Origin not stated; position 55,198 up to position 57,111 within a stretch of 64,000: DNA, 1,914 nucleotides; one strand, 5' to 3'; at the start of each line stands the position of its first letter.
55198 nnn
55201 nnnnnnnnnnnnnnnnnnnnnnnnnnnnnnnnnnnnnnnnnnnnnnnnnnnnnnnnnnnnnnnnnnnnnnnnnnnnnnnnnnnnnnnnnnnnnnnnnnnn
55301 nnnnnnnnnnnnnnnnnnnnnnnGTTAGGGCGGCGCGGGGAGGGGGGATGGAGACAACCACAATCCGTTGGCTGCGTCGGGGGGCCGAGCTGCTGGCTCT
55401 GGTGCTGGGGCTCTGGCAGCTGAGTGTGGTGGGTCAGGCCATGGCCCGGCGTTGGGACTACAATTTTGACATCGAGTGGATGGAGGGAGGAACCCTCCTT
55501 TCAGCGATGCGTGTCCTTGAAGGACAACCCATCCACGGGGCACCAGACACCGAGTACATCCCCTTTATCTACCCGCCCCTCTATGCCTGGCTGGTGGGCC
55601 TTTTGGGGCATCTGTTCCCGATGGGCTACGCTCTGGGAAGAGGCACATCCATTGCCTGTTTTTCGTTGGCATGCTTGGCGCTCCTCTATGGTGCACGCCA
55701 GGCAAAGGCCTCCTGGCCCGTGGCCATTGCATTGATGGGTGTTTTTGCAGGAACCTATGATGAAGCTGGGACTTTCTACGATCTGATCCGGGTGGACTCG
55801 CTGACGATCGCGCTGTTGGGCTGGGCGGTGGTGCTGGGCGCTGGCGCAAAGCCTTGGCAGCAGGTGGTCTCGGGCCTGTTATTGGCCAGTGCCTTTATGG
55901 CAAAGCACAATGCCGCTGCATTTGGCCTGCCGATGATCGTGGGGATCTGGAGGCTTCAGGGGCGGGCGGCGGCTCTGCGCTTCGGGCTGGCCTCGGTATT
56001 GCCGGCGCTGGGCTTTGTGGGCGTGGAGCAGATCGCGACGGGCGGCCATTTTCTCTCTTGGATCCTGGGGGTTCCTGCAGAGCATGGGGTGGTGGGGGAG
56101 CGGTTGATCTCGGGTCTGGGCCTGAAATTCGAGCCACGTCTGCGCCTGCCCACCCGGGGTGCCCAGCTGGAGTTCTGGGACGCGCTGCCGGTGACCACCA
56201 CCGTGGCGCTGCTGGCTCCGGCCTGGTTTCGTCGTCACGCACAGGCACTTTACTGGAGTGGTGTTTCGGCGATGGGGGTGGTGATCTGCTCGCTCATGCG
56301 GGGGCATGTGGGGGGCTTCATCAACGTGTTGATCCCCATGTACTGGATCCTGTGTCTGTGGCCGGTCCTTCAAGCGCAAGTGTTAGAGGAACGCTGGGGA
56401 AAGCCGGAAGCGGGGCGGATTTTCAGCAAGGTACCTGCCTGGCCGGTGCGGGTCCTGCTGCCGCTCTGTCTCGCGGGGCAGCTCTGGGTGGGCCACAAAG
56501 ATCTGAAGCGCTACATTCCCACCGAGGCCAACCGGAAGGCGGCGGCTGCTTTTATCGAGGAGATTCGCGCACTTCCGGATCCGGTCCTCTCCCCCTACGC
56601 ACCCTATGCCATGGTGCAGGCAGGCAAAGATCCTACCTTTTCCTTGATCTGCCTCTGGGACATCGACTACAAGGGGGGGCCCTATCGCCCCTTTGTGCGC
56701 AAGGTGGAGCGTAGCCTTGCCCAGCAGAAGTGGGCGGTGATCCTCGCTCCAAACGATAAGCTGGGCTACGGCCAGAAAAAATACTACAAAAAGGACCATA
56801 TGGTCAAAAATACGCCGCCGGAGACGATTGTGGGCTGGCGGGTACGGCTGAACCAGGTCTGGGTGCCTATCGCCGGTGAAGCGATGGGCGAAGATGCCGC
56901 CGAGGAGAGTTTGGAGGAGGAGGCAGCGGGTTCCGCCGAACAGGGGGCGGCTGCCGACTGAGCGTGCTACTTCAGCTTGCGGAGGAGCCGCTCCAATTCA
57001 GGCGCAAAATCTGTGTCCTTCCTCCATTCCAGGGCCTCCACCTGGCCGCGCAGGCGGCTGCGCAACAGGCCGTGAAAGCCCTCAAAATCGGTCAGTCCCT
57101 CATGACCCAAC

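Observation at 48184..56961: Tandemly duplicated module: secreted Thr-type sulfatase-fold enzyme + accessory protein + GT-C membrane protein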

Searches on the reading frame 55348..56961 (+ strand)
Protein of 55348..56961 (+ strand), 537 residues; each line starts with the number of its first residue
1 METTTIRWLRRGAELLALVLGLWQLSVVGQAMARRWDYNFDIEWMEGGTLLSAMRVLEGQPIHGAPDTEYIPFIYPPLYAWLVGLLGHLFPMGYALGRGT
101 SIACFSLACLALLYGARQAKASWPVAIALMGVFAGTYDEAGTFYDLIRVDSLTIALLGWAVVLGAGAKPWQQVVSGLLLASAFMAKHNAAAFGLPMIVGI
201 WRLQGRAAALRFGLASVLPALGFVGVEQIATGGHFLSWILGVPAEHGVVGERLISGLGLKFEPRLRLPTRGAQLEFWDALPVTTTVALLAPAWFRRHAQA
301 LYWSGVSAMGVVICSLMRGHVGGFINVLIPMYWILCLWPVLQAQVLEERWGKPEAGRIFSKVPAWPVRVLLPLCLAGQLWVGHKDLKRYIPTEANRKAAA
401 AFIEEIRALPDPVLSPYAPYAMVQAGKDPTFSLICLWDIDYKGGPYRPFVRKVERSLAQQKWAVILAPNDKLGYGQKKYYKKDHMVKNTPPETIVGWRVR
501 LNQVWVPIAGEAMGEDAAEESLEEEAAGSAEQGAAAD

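Call 5: search_protein_families(library=pfam, proteins=[window:55348-56961:+], max_evalue=0.01)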
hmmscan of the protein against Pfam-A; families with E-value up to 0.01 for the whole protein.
window:55348-56961:+ (537 aa): 0 families
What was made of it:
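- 55348..56961 (+): G6: 537-aa GT-C-fold membrane protein (GT87/ArnT-like) with an invariant D41-x-E43-W-M-E46-G in the first outer loop and a C-terminal soluble domain. No Pfam hit (call 5).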

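Call 6: search_protein_families(library=ncbifam, proteins=[window:55348-56961:+], max_evalue=0.01)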
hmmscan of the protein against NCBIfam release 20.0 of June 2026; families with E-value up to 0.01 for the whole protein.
window:55348-56961:+ (537 aa): 0 families

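Call 25: find_homologous_proteins(query=window:55348-56961:+, max_evalue=0.001)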
Query window:55348-56961:+ (537 aa): 205 proteins with E <= 0.001 among 8000 candidates; the best 120 are listed.
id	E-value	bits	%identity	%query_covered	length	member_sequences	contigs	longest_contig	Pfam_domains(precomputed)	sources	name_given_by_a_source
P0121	0.0e+0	1087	87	99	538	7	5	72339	-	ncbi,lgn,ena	-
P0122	1.1e-184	633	64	58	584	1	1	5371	-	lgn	-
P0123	1.0e-163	564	54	93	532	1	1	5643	-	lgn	-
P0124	6.9e-148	512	51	93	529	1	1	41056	-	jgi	jgi:hypothetical protein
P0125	2.3e-140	487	48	90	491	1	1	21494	-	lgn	-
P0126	1.4e-139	484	49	90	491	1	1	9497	-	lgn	-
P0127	2.4e-137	477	47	93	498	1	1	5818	-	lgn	-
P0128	1.9e-136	474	49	92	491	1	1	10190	PF09594.17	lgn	-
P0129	3.1e-133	463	50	90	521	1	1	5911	PF09594.17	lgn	-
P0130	5.1e-133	463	48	90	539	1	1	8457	PF09594.17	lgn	-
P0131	5.6e-132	459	45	93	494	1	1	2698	PF09594.17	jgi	jgi:hypothetical protein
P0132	1.1e-130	455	46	93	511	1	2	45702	-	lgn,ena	-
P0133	2.9e-130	454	48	93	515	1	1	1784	-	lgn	-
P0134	9.8e-130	452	46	93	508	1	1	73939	-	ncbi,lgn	-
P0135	1.1e-129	452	47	96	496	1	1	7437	-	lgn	-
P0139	6.6e-128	446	44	96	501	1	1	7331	PF09594.17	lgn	-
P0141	1.1e-126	442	45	96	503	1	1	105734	-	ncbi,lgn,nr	ncbi:MAG: glycosyltransferase 87 family protein [Pseudomonadota bacterium]|nr:glycosyltransferase 87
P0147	1.1e-124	435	45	96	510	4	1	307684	-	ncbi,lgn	ncbi:MAG: hypothetical protein V4850_21910 [Myxococcota bacterium]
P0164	5.0e-120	420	44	92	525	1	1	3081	PF09594.17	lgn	-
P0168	2.4e-119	418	46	86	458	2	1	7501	PF13231.13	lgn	-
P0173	1.9e-116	408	44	97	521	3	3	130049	PF09594.17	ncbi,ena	-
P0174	2.5e-116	408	46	93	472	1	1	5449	PF09594.17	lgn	-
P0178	2.1e-115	404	44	91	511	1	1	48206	PF13231.13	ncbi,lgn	ncbi:MAG: glycosyltransferase family 39 protein [Myxococcota bacterium]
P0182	1.8e-114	401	43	98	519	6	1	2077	PF09594.17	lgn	-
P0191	4.0e-111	390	43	94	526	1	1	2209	PF09594.17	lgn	-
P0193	1.6e-109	385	45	90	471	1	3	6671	PF09594.17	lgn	-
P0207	7.7e-94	333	39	99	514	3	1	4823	PF09594.17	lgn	-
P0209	2.0e-93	332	41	95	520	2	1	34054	PF09594.17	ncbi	-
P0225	4.4e-86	308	39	92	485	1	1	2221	PF09594.17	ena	-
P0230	4.5e-85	304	37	89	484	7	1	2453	PF09594.17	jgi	jgi:hypothetical protein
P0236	1.2e-83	300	39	90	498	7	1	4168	PF09594.17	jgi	-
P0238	2.2e-83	299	39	93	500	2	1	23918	PF09594.17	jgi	jgi:Glycosyltransferase family 87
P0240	2.2e-82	295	48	61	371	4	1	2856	PF09594.17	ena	-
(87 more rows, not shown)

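Call 26: find_encoding_contigs(protein=P0124, flank=10000, max_places=2)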
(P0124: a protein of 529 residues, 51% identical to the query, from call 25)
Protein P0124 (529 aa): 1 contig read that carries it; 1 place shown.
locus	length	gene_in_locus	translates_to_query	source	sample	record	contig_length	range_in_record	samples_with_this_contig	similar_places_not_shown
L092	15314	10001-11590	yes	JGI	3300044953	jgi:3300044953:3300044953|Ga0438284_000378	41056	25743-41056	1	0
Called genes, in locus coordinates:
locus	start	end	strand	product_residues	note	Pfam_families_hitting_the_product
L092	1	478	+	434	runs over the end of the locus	-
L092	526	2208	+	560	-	-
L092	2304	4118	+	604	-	PF00009:GTP_EFTU, PF22042:EF-G_D2 (weak), PF03144:GTP_EFTU_D2, PF00679:EFG_C, PF21018:BipA_C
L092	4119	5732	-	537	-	PF01839:FG-GAP (faint), PF13517:FG-GAP_3, PF07593:UnbV_ASPIC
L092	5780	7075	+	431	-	PF01336:tRNA_anti-codon, PF00152:tRNA-synt_2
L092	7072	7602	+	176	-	-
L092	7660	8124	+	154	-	PF01381:HTH_3, PF13560:HTH_31 (weak)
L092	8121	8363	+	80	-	-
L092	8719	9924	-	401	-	-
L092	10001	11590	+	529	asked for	-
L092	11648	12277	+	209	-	-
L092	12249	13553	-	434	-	PF18483:Lectin_L-type_dom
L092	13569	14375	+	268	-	PF00923:TAL_FSA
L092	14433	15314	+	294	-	?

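Call 27: find_encoding_contigs(protein=P0147, flank=10000, max_places=2)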
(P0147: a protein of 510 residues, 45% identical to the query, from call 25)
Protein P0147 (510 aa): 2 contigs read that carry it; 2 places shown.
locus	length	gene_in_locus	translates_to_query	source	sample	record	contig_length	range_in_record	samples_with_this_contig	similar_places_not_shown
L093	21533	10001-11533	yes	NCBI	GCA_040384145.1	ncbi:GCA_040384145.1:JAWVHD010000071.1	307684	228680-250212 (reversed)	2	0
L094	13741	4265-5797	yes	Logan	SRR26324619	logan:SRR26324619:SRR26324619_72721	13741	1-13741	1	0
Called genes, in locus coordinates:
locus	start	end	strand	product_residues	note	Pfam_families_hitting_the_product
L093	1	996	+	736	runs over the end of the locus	PF00384:Molybdopterin, PF01568:Molydop_binding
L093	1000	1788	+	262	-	PF02634:FdhD-NarQ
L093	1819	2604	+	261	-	-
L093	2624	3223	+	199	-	PF01209:Ubie_methyltran, PF13489:Methyltransf_23, PF01135:PCMT (weak), PF13847:Methyltransf_31, PF13649:Methyltransf_25, PF08241:Methyltransf_11, PF08242:Methyltransf_12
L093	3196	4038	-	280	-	PF02146:SIR2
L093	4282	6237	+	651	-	-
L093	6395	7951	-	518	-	PF11617:Cu-binding_MopE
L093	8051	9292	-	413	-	-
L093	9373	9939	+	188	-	-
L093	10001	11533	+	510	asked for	-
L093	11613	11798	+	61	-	-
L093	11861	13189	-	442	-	PF05139:Erythro_esteras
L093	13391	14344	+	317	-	PF00106:adh_short, PF08659:KR, PF13561:adh_short_C2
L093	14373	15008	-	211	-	PF03358:FMN_red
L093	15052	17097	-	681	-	PF00580:UvrD-helicase, PF13245:AAA_19, PF13604:AAA_30 (faint), PF01443:Viral_helicase1 (faint), PF13361:UvrD_C, PF13538:UvrD_C_2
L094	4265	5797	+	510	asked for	-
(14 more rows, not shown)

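Call 28: find_encoding_contigs(protein=P0141, flank=10000, max_places=2)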
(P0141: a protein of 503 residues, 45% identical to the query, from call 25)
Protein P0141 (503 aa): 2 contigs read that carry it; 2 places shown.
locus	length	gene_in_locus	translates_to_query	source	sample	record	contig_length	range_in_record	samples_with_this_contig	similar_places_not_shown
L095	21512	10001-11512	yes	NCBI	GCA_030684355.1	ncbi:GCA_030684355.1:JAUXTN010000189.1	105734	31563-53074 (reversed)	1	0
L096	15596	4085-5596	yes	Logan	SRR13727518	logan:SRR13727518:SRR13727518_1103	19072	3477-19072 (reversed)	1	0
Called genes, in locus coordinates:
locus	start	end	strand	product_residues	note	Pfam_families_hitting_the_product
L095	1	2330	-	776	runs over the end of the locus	PF00270:DEAD, PF00271:Helicase_C, PF16124:RecQ_Zn_bind, PF09382:RQC, PF00570:HRDC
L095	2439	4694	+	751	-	PF00384:Molybdopterin, PF01568:Molydop_binding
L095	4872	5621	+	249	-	PF02634:FdhD-NarQ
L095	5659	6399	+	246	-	-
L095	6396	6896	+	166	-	-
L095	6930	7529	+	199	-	PF01209:Ubie_methyltran, PF13489:Methyltransf_23, PF01135:PCMT, PF13847:Methyltransf_31, PF13649:Methyltransf_25, PF08241:Methyltransf_11, PF08242:Methyltransf_12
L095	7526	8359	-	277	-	PF02146:SIR2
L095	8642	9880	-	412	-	-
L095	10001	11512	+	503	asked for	-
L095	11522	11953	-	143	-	-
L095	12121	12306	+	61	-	-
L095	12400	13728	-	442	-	PF05139:Erythro_esteras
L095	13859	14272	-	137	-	-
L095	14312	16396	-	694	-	PF00580:UvrD-helicase, PF13245:AAA_19, PF13604:AAA_30 (faint), PF01443:Viral_helicase1 (faint), PF13361:UvrD_C (weak), PF13538:UvrD_C_2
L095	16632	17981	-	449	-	PF01966:HD (weak), PF13286:HD_assoc (weak)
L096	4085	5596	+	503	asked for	-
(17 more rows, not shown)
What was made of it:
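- G6 homologues at 45-51% identity stand alone (calls 26-28).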

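Call 50: predict_structure(alignment_id=A3)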
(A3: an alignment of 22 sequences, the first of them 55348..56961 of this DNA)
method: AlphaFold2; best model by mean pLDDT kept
length: 537 residues; sequences in the alignment: 22
mean_pLDDT: 87.4   pTM: 0.89
mean pLDDT of the five models: 87.4, 86.1, 84.4, 84.1, 82.2
residues with pLDDT >= 90: 324; 70-90: 153; 50-70: 46; < 50: 14
segments of 3 or more residues with pLDDT < 50: 528-537
pLDDT, mean of each block of 10 residues (from residue 1): 91 98 94 89 79 94 90 91 97 94 96 97 97 83 66 96 97 98 95 97 97 98 96 92 88 70 56 87 82 72 94 93 86 94 84 74 87 95 82 92 95 93 93 89 89 94 94 92 91 74 93 64 51 35
secondary structure, 60 per line:
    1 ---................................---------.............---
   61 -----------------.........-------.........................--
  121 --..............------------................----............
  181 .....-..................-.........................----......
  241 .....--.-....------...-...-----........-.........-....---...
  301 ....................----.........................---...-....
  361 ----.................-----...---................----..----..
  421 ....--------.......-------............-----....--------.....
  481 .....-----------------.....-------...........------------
elements in order: H4-35 H45-57 H78-86 H94-118 H123-136 H149-164 H169-185 H187-204 H206-230 H235-245 H250-253 E260-262 E264-266 H272-279 H281-289 H291-294 H298-319 H325-349 H357-360 H365-381 H393-408 H419-424 H433-439 H447-458 E464-467 H476-479 E480-485 E503-507 H515-525
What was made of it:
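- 55348..56961 (+): AF2 pLDDT 87.4 (call 50).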

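Call 53: fold_search(model_id=the predicted structure, library=pdb)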
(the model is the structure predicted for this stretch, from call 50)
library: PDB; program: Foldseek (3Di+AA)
matches with E <= 10: 685; with E <= 0.001: 18
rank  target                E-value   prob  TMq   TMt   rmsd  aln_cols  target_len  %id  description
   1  5f15                  8.2e-07  1.00  0.51  0.51  10.8       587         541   12  Crystal Structure of ArnT from Cupriavidus metallidurans bound to Undecaprenyl phosphate (released 2016-02-17)
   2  5ezm                  8.8e-06  1.00  0.52  0.52  10.4       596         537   13  Crystal Structure of ArnT from Cupriavidus metallidurans in the apo state (released 2016-02-17)
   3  8pn9_A                2.2e-05  1.00  0.46  0.39   9.2       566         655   10  Structure of human oligosaccharyltransferase OST-A complex bound to NGI-1 (released 2024-05-08)
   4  8if8_B                2.5e-05  1.00  0.42  0.37  14.0       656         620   13  Arabinosyltransferase AftA (released 2023-05-31)
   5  8b6l_I                6.9e-05  1.00  0.46  0.38  10.0       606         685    8  Subtomogram average of the human Sec61-TRAP-OSTA-translocon (released 2022-12-07)
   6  8agc_A                7.9e-05  1.00  0.46  0.37  14.9       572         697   12  Structure of yeast oligosaccharylransferase complex with lipid-linked oligosaccharide and non-acceptor peptide bound (released 2022-12-07)
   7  8agb_A                9.4e-05  1.00  0.47  0.40  13.2       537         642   13  Structure of yeast oligosaccharylransferase complex with lipid-linked oligosaccharide bound (released 2022-12-07)
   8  8if8_C                9.4e-05  1.00  0.38  0.35  14.1       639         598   12  Arabinosyltransferase AftA (released 2023-05-31)
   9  9dm5                  1.3e-04  1.00  0.33  0.44  16.1       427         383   16  Product-Bound mannosyltransferase PimE (released 2025-06-25)
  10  3rce_A                1.3e-04  1.00  0.41  0.34   9.8       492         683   12  Bacterial oligosaccharyltransferase PglB (released 2011-06-15)
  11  9s6r_A                1.5e-04  1.00  0.40  0.54  11.6       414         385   12  Ternary cryo-EM structure of yeast ALG3 with Dol25-PP-GlcNAc2Man5, Dol25-P-Man, and Fab (released 2026-03-18)
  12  6ezn_F                1.5e-04  1.00  0.47  0.40  12.3       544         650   12  Cryo-EM structure of the yeast oligosaccharyltransferase (OST) complex (released 2018-01-17)
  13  6gxc_A                1.5e-04  1.00  0.43  0.35  10.3       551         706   10  Bacterial oligosaccharyltransferase PglB in complex with an inhibitory peptide and a reactive lipid-linked oligosaccha (released 2018-11-14)
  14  5ogl_A                1.6e-04  1.00  0.41  0.34  10.7       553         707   12  Structure of bacterial oligosaccharyltransferase PglB in complex with an acceptor peptide and an lipid-linked oligosac (released 2017-10-25)
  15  6s7t_A                1.7e-04  1.00  0.46  0.37  13.3       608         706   10  Cryo-EM structure of human oligosaccharyltransferase complex OST-B (released 2019-12-18)
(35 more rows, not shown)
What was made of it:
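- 55348..56961 (+): Foldseek top hits are ArnT (TM 0.51), STT3, AftA, PimE and PglB (call 53).
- On GT-C glycosyltransferase (G6): Foldseek matches ArnT 5f15 at E 8e-7 and TM 0.51, then STT3, AftA, PimE, PglB, ALG3 and Pmt4 (calls 50, 53).
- Closest known: ArnT / PMT. Same: G6 models as a GT-C fold with ArnT as the best match (call 53).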

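Call 55: search_protein_families(library=pfam, proteins=[L092:8719-9924:-], max_evalue=0.01)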
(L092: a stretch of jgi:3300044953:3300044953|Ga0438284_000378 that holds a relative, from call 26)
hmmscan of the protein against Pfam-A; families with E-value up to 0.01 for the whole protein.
L092:8719-9924:- (401 aa): 0 families

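Call 73: list_cluster_members(proteins=[P0121, P0001, P0021, P0060, P0048, P0031, P0015, P0134])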
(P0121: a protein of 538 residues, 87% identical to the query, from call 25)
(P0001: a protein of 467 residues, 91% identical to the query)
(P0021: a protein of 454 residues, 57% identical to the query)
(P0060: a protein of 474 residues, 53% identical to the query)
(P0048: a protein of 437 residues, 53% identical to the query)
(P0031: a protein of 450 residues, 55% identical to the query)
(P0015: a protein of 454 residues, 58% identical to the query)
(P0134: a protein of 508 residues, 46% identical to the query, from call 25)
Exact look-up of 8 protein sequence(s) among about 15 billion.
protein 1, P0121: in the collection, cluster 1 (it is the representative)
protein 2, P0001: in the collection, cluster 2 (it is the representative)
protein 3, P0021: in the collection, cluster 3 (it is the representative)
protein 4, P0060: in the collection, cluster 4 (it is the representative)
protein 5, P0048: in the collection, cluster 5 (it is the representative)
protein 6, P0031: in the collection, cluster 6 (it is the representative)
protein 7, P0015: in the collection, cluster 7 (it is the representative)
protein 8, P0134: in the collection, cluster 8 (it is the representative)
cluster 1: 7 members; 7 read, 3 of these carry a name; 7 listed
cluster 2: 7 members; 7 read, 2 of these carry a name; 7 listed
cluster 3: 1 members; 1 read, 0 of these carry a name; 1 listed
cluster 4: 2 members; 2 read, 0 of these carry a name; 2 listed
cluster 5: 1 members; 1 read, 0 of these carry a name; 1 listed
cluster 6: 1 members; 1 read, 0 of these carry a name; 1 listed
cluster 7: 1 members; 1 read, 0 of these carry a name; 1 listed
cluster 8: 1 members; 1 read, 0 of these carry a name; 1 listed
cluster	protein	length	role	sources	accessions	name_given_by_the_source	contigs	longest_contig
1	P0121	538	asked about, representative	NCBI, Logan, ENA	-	-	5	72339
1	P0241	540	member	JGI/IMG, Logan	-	hypothetical protein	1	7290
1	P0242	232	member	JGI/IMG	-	hypothetical protein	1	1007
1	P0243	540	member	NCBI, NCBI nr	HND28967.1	MAG TPA: glycosyltransferase family 87 protein [Myxococcota bacterium] | glycosyltransferase family 87 protein [Myxococcota bacterium]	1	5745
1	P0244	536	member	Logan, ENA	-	-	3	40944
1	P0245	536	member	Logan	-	-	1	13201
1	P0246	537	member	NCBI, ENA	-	-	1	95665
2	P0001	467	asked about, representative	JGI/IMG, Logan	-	choline-sulfatase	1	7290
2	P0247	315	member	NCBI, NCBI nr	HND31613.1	MAG TPA: sulfatase, partial [Myxococcota bacterium] | sulfatase [Myxococcota bacterium]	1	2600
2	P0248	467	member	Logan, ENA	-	-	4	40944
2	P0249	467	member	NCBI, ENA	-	-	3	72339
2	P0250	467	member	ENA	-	-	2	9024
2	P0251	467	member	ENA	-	-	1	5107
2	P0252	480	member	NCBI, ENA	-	-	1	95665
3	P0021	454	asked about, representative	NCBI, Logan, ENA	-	-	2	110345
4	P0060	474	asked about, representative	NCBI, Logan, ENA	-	-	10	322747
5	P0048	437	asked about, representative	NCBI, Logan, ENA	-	-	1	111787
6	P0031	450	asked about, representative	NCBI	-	-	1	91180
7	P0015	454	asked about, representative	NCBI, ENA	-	-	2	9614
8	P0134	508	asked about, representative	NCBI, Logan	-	-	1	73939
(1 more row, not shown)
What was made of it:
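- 55348..56961 (+): Homologues carry PF09594 or PF13231, and one is named GT87 (calls 25, 73).
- On GT87 (PF09594) for G6: About one in six homologues carries PF09594, and one is named GT87 by NCBI (calls 25, 73).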

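Call 81: search_protein_families(library=ncbifam, proteins=[window:55348-56961:+], max_evalue=1)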
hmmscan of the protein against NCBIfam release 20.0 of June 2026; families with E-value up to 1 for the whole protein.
window:55348-56961:+ (537 aa): 0 families
